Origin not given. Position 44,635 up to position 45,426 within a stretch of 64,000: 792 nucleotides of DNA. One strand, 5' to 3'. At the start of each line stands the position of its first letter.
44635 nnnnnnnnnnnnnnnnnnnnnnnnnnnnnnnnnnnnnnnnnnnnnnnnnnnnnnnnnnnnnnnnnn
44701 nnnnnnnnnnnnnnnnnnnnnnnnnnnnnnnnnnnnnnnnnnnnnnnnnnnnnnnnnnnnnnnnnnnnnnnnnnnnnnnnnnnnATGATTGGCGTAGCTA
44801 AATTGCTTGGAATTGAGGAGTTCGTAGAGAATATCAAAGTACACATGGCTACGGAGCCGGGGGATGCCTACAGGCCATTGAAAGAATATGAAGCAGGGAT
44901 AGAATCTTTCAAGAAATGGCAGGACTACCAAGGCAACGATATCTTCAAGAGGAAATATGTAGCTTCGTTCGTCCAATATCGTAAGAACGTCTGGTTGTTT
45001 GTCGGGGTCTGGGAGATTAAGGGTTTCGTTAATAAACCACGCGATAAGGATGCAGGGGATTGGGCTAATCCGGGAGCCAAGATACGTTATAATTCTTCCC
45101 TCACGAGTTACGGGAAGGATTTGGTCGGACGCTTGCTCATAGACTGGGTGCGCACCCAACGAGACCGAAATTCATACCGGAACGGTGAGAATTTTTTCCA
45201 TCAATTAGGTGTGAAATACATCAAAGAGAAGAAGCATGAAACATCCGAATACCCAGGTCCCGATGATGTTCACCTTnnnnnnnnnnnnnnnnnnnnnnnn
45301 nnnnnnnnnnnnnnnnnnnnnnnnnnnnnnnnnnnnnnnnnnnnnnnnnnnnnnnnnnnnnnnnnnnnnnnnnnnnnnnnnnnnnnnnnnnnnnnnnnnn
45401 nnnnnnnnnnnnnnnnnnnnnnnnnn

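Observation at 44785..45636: Solitary GIY-YIG nuclease with a novel 185-aa N-terminal domain in an AT-rich island next to the ribosomal-protein cluster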

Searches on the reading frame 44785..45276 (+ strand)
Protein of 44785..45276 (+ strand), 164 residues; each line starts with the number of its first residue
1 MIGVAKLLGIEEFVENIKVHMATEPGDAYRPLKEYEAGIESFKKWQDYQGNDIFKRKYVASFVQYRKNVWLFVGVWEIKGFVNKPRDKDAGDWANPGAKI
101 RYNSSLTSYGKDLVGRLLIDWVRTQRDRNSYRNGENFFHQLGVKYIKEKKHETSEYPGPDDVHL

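Call 48: predict_structure(alignment_id=A4)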
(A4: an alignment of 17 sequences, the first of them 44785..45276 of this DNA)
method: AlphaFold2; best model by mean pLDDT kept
length: 164 residues; sequences in the alignment: 17
mean_pLDDT: 85.5   pTM: 0.82
mean pLDDT of the five models: 85.5, 85.4, 85.0, 83.5, 83.1
residues with pLDDT >= 90: 104; 70-90: 29; 50-70: 25; < 50: 6
segments of 3 or more residues with pLDDT < 50: 161-164
pLDDT, mean of each block of 10 residues (from residue 1): 92 96 87 93 89 89 95 97 69 57 96 96 83 92 93 60 47
secondary structure, 60 per line:
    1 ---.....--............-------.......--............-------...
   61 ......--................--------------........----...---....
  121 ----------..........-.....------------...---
elements in order: H4-8 H11-16 E17-22 H30-36 H39-47 E48-50 E58-66 E69-84 E99-106 E117-120 E131-133 H134-140 E142-146

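Call 51: fold_search(model_id=the predicted structure, library=pdb)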
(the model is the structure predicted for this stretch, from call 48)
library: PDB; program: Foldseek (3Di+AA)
matches with E <= 10: 167; with E <= 0.001: 0
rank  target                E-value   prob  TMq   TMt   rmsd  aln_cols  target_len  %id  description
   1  4rdo_E                3.8e-02  0.35  0.24  0.27  11.4       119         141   17  Structure of YTH-YTHDF2 in the free state (released 2014-12-24)
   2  4rdo_D                4.1e-02  0.28  0.26  0.29  12.2       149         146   15  Structure of YTH-YTHDF2 in the free state (released 2014-12-24)
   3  4rdo_F                5.6e-02  0.35  0.25  0.29  11.3       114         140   16  Structure of YTH-YTHDF2 in the free state (released 2014-12-24)
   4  9qem_B                6.8e-02  0.38  0.27  0.29   9.4       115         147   19  Crystal structure of YTHDF2 in complex with compound 3 (AI-DF2-11) (released 2025-07-09)
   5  7ywb_A                6.8e-02  0.38  0.25  0.27  11.3       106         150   16  Crystal structure of YTHDF2 in complex with N6-Methyladenine (released 2022-03-16)
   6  7z4u_B                7.3e-02  0.21  0.26  0.28  12.2       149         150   15  Crystal structure of YTHDF2 with compound YLI_DF_028 (released 2022-03-16)
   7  7r5w_B                8.8e-02  0.20  0.26  0.28  12.2       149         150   15  Crystal structure of YTHDF2 with compound YLI_DF_029 (released 2022-03-16)
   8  7yxe_A                9.4e-02  0.33  0.25  0.27  11.3       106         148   16  Crystal structure of YTHDF2 with compound ZA_143 (released 2022-03-02)
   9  4rdn_A                9.4e-02  0.33  0.25  0.27  11.3       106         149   16  Structure of YTH-YTHDF2 in complex with m6A (released 2014-12-24)
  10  7z8w_B                1.0e-01  0.23  0.26  0.27  10.7       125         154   16  Crystal structure of YTHDF2 with compound YLI_DC1_018 (released 2022-03-30)
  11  4wqn_A                1.1e-01  0.33  0.25  0.27  11.4       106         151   16  Crystal structure of N6-methyladenosine RNA reader YTHDF2 (released 2014-11-19)
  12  7r5w_A                1.1e-01  0.11  0.21  0.23  13.0       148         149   15  Crystal structure of YTHDF2 with compound YLI_DF_029 (released 2022-03-16)
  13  2hd9                  1.3e-01  0.33  0.26  0.28  10.0       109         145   12  Crystal structure of PH1033 from Pyrococcus horikoshii OT3 (released 2006-12-20)
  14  1wmm                  1.3e-01  0.25  0.27  0.31  10.6       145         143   12  Crystal structure of PH1033 from Pyrococcus horikoshii Ot3 (released 2005-08-23)
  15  4rdo_B                1.4e-01  0.30  0.26  0.29  10.9       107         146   18  Structure of YTH-YTHDF2 in the free state (released 2014-12-24)
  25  9u75_D                3.0e-01  0.14  0.24  0.17  12.0       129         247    7  5hmC specific restriction endonuclease Escherichia coli E. coli O157:H7 PD-T4-3 (released 2026-02-11)
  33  9u7u                  6.5e-01  0.23  0.34  0.24   8.4       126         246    8  5hmC specific restriction endonuclease Escherichia coli APEC O1 PD-T4-3 (released 2026-02-11)
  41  9u7z                  1.3e+00  0.09  0.25  0.18   7.8       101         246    9  5hmC specific restriction endonuclease Escherichia coli APEC O1 PD-T4-3 in complex with 5-Hydroxymethyl-dCTP (released 2026-02-11)
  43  9u75_A                1.4e+00  0.15  0.30  0.21   5.6       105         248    8  5hmC specific restriction endonuclease Escherichia coli E. coli O157:H7 PD-T4-3 (released 2026-02-11)
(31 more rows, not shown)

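Call 63: search_protein_representatives(alignment_id=A4)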
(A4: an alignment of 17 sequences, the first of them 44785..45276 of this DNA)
Query: 17 sequences, 172 profile positions. Proteins with E-value up to 0.001 (for the whole library): 2264; up to 1e-10: 1241; up to 1e-30: 92. The best 150 are listed.
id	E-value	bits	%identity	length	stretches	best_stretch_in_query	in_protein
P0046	6.4e-49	182.4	-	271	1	2-171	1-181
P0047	4.4e-48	179.6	-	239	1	2-172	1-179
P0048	5.0e-47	176.2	-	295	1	2-170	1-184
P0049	1.8e-46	174.4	-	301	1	1-170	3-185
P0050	2.0e-46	174.2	-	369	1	2-171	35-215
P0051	4.0e-46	173.3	-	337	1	2-159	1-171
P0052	4.4e-46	173.1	-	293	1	2-170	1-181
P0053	5.0e-46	173.0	-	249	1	2-169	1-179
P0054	7.9e-46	172.3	-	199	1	2-170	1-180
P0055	1.1e-45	171.9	-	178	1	2-160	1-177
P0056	1.1e-45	171.8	-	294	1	2-172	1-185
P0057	9.8e-45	168.7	-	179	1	2-165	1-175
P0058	1.2e-44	168.4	-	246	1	2-170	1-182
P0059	1.3e-43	165.1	-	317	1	2-171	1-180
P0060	1.7e-43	164.7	-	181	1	2-163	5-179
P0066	5.6e-41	156.5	-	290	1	2-157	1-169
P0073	7.1e-40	152.9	-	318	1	2-145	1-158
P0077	5.4e-39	150.1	-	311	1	2-172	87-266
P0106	3.2e-33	131.3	-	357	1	3-155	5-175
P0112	7.7e-33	130.0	-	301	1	2-152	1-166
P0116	1.4e-32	129.2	-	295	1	2-169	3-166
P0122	4.6e-32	127.5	-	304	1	2-152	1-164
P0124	8.1e-32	126.7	-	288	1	1-160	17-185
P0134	4.8e-31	124.2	-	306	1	2-152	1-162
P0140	1.9e-30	122.2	-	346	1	2-152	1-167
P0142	3.7e-30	121.3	-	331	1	2-152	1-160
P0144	6.1e-30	120.6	-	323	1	2-151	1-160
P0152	2.4e-29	118.6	-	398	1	1-170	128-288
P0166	2.2e-28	115.5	-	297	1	2-160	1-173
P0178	7.3e-28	113.8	-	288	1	30-152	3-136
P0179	8.3e-28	113.6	-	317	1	2-151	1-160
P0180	9.1e-28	113.5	-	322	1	2-152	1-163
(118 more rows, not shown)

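Call 64: search_protein_families(library=pfam, proteins=[P0051, P0073, P0106, P0140, P0142, P0144, P0179, P0180, P0050, P0152], max_evalue=0.01)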
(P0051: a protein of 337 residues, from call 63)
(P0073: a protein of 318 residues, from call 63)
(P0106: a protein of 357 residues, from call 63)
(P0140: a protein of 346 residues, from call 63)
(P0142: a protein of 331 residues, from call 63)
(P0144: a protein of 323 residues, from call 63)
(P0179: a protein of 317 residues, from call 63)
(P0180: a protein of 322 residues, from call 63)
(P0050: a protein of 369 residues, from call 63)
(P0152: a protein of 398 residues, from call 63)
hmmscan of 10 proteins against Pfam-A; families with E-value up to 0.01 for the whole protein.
P0051 (337 aa): 1 family
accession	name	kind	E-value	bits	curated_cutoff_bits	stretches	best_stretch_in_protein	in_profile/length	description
PF13020.12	NOV_C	-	1.6e-09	38.1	22.1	1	221-287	4-73/91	Protein NO VEIN, C-terminal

P0073 (318 aa): 1 family
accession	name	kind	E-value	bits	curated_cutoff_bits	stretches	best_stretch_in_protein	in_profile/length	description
PF13391.12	HNH_2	-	1.3e-11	44.6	21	1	221-270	1-64/66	HNH endonuclease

P0106 (357 aa): 1 family
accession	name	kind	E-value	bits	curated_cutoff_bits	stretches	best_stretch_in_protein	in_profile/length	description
PF13020.12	NOV_C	-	3.3e-12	46.8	22.1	1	239-318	1-82/91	Protein NO VEIN, C-terminal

P0140 (346 aa): 2 families
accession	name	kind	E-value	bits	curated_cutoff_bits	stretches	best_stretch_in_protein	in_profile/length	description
PF13391.12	HNH_2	-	1.5e-08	34.8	21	1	220-269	1-59/66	HNH endonuclease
PF01844.29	HNH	-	0.0001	22.8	21.4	1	220-263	1-39/47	HNH endonuclease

P0142 (331 aa): 2 families
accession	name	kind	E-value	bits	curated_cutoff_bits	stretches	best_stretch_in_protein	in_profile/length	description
PF13391.12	HNH_2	-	0.00018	21.7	21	1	227-279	1-64/66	HNH endonuclease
PF01844.29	HNH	-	0.0035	17.9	21.4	1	227-265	1-37/47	HNH endonuclease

P0144 (323 aa): 1 family
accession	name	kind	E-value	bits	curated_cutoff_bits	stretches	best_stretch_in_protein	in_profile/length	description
PF13391.12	HNH_2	-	6.3e-12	45.6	21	1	220-268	1-65/66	HNH endonuclease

P0179 (317 aa): 1 family
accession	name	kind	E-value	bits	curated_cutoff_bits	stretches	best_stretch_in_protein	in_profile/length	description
PF13391.12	HNH_2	-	5.9e-13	48.9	21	1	222-271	1-66/66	HNH endonuclease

P0180 (322 aa): 1 family
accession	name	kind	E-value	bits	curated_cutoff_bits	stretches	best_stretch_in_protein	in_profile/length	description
PF13391.12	HNH_2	-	0.00083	19.6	21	1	216-248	1-32/66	HNH endonuclease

P0050 (369 aa): 0 families

P0152 (398 aa): 0 families

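Call 82: search_protein_families(library=pfam, proteins=[P0059, P0077, P0134, P0122, P0112, P0166, P0116, P0066, P0124, P0178], max_evalue=0.01)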
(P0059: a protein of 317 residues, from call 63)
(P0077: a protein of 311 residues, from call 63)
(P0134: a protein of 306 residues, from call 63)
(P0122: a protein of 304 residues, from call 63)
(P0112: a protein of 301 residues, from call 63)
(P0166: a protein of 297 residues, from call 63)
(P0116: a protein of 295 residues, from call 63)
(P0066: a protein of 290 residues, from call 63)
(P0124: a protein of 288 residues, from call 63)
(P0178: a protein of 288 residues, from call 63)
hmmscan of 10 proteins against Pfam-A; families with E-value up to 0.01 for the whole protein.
P0059 (317 aa): 2 families
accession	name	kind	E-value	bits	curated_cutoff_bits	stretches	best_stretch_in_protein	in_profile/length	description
PF13391.12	HNH_2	-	6.4e-07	29.6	21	1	231-287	1-66/66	HNH endonuclease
PF01844.29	HNH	-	0.00034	21.2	21.4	1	231-274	1-39/47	HNH endonuclease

P0077 (311 aa): 0 families

P0134 (306 aa): 1 family
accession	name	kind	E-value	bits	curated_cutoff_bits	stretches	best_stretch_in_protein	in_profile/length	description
PF13020.12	NOV_C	-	1.2e-08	35.3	22.1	1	198-279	2-86/91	Protein NO VEIN, C-terminal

P0122 (304 aa): 1 family
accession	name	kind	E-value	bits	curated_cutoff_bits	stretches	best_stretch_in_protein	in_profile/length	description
PF01844.29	HNH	-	6.3e-08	33.1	21.4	1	235-290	1-47/47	HNH endonuclease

P0112 (301 aa): 1 family
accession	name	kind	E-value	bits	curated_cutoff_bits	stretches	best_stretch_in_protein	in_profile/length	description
PF01844.29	HNH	-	0.0006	20.4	21.4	1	238-279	3-46/47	HNH endonuclease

P0166 (297 aa): 3 families
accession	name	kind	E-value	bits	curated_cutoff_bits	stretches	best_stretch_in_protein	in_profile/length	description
PF01844.29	HNH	-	6e-11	42.8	21.4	1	230-279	1-46/47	HNH endonuclease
PF14279.12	HNH_5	-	0.00013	22.2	27.5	1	230-281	1-48/56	HNH endonuclease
PF13391.12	HNH_2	-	0.0033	17.7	21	0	219-276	14-57/66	HNH endonuclease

P0116 (295 aa): 2 families
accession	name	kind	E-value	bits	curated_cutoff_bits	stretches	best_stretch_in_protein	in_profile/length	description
PF01844.29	HNH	-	1.5e-10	41.5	21.4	1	255-294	11-46/47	HNH endonuclease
PF13391.12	HNH_2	-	0.00014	22.1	21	1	259-290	8-56/66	HNH endonuclease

P0066 (290 aa): 1 family
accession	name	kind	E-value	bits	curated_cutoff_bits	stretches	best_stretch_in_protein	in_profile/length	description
PF01844.29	HNH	-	2.6e-06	27.9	21.4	1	216-271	1-46/47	HNH endonuclease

P0124 (288 aa): 0 families

P0178 (288 aa): 1 family
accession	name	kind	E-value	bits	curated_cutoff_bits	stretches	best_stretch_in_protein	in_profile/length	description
PF13391.12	HNH_2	-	1.6e-10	41.1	21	1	188-240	1-66/66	HNH endonuclease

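Call 91: search_protein_families(library=padloc, proteins=[P0073, P0144, P0051, P0106, P0166, P0122, P0077, P0124, P0050, P0152], max_evalue=0.001)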
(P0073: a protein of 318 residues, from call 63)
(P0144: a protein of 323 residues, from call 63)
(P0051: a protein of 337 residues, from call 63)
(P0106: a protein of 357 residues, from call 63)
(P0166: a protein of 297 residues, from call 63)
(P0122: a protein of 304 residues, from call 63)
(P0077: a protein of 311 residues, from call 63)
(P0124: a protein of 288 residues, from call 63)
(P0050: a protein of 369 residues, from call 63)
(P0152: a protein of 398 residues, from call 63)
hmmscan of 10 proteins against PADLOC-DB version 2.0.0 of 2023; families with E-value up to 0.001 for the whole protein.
P0073 (318 aa): 4 families
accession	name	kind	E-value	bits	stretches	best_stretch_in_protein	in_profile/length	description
PDLC03973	UzuA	-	1.3e-23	81.9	1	1-157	3-134/278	-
PDLC04132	HNH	-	1.4e-16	58.4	1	197-313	145-265/286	-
PDLC03546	HNH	-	1.6e-11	41.7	1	188-285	142-239/282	Type II restriction enzyme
PDLC03974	UzuA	-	5e-08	30.7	1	3-158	40-163/310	-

P0144 (323 aa): 4 families
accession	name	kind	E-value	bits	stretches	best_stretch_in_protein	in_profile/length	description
PDLC03973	UzuA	-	4.2e-19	67.2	1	1-161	3-140/278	-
PDLC04132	HNH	-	1.4e-11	42.1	1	197-286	146-236/286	-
PDLC03546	HNH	-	3.3e-06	24.3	1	201-268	155-225/282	Type II restriction enzyme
PDLC03529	REase_II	-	0.00025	18.4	1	205-271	269-338/389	Type II restriction enzyme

P0051 (337 aa): 2 families
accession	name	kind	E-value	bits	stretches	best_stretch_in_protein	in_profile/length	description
PDLC03973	UzuA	-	9.8e-29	98.8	1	1-170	3-146/278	-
PDLC03974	UzuA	-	2.7e-09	34.9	1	62-170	94-177/310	-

P0106 (357 aa): 7 families
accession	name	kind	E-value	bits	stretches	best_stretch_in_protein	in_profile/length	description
PDLC03973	UzuA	-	2.3e-23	81.1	1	5-169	4-136/278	-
PDLC00659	HmaA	-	2.8e-08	30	1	227-315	1035-1130/1176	SNF2 helicase / DEAD-box helicase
PDLC03964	TmtA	-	4.8e-08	29.5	1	243-326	1413-1510/1538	-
PDLC03972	TmtA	-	1.6e-06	24.4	1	212-323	1170-1276/1302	-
PDLC03968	TmtA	-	3.7e-05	19.6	1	238-319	1360-1440/1486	-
PDLC03974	UzuA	-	5.7e-05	20.7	1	6-151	40-151/310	-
PDLC03967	TmtA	-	0.00046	16.7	1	217-316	877-975/1063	-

P0166 (297 aa): 3 families
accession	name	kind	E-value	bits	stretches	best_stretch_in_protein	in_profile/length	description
PDLC03973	UzuA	-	1.3e-24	85.2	1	1-171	3-146/278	-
PDLC03656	mREase_IV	-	2.7e-17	61.4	1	196-285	173-263/277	Type IV methyl-directed restriction enzyme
PDLC03662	mREase_IV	-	6.3e-06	23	1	236-277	493-534/560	Type IV methyl-directed restriction enzyme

P0122 (304 aa): 3 families
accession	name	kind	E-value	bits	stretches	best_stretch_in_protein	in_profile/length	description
PDLC03973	UzuA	-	9.9e-25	85.6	1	1-160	3-136/278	-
PDLC03974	UzuA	-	3.4e-09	34.6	1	3-159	40-166/310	-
PDLC03656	mREase_IV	-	1.7e-06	26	1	216-289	188-257/277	Type IV methyl-directed restriction enzyme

P0077 (311 aa): 2 families
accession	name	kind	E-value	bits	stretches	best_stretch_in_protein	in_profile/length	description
PDLC03973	UzuA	-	2.2e-36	123.9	1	85-294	1-192/278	-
PDLC03974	UzuA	-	2.6e-11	41.5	1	81-294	32-222/310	-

P0124 (288 aa): 1 family
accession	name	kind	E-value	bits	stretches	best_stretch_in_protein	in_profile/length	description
PDLC03973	UzuA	-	1.7e-22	78.3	1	17-183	2-146/278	-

P0050 (369 aa): 2 families
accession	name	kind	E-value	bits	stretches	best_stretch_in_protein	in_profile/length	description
PDLC03973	UzuA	-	1.1e-47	160.9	1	35-256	3-204/278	-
PDLC03974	UzuA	-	4.1e-20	70.4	1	154-256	127-234/310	-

P0152 (398 aa): 2 families
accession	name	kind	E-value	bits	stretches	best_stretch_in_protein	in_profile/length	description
PDLC03973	UzuA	-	3.1e-82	274.2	1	128-398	2-278/278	-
PDLC03974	UzuA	-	1.2e-35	121.5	1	125-398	34-310/310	-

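Call 99: fold_search(model_id=the predicted structure, library=viral)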
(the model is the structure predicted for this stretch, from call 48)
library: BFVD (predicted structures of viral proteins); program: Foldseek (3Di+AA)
matches with E <= 10: 190; with E <= 0.001: 0
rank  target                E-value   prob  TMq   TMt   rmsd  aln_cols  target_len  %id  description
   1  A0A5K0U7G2            1.1e-01  0.28  0.27  0.10   7.4       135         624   13  Uncharacterized protein [Yasminevirus sp. GU-2018]
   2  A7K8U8                1.7e-01  0.10  0.23  0.29   8.5       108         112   11  Uncharacterized protein z338R [Chlorovirus heliozoae]
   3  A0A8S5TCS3            2.5e-01  0.16  0.26  0.26  12.7       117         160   14  Uncharacterized protein [Myoviridae sp. ctiX384]
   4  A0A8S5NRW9            2.5e-01  0.05  0.11  0.08  17.8       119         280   12  Uncharacterized protein [Siphoviridae sp. ct2zh4]
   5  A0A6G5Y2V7            3.6e-01  0.28  0.31  0.38   5.7       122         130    8  (no name in the UniProt tables at hand)
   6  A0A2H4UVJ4            4.4e-01  0.25  0.32  0.19   5.4       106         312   11  EVE domain-containing protein [Bodo saltans virus]
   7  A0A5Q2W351            5.0e-01  0.09  0.14  0.18   8.6        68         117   16  (no name in the UniProt tables at hand)
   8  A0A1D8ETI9            7.9e-01  0.04  0.15  0.13  13.3       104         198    9  Major tail protein [Propionibacterium phage B3]
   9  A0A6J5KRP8            9.0e-01  0.06  0.15  0.16  10.6        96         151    6  DUF6948 domain-containing protein [uncultured Caudovirales phage]
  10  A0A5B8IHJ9            9.0e-01  0.06  0.16  0.08   9.7        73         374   10  RING-type domain-containing protein [Mimiviridae sp. ChoanoV1]
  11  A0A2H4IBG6            9.6e-01  0.08  0.26  0.34  11.3       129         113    9  Uncharacterized protein [Erwinia phage vB_EamM_Y3]
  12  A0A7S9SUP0            1.0e+00  0.14  0.36  0.38   6.6       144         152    7  Uncharacterized protein [Virus NIOZ-UU159]
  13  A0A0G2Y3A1            1.0e+00  0.02  0.14  0.10  16.4       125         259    9  Uncharacterized protein [Acanthamoeba polyphaga mimivirus Kroon]
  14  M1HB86                1.2e+00  0.12  0.36  0.34   7.7       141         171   12  (no name in the UniProt tables at hand)
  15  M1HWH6                1.4e+00  0.05  0.21  0.24  10.2       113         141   12  (no name in the UniProt tables at hand)
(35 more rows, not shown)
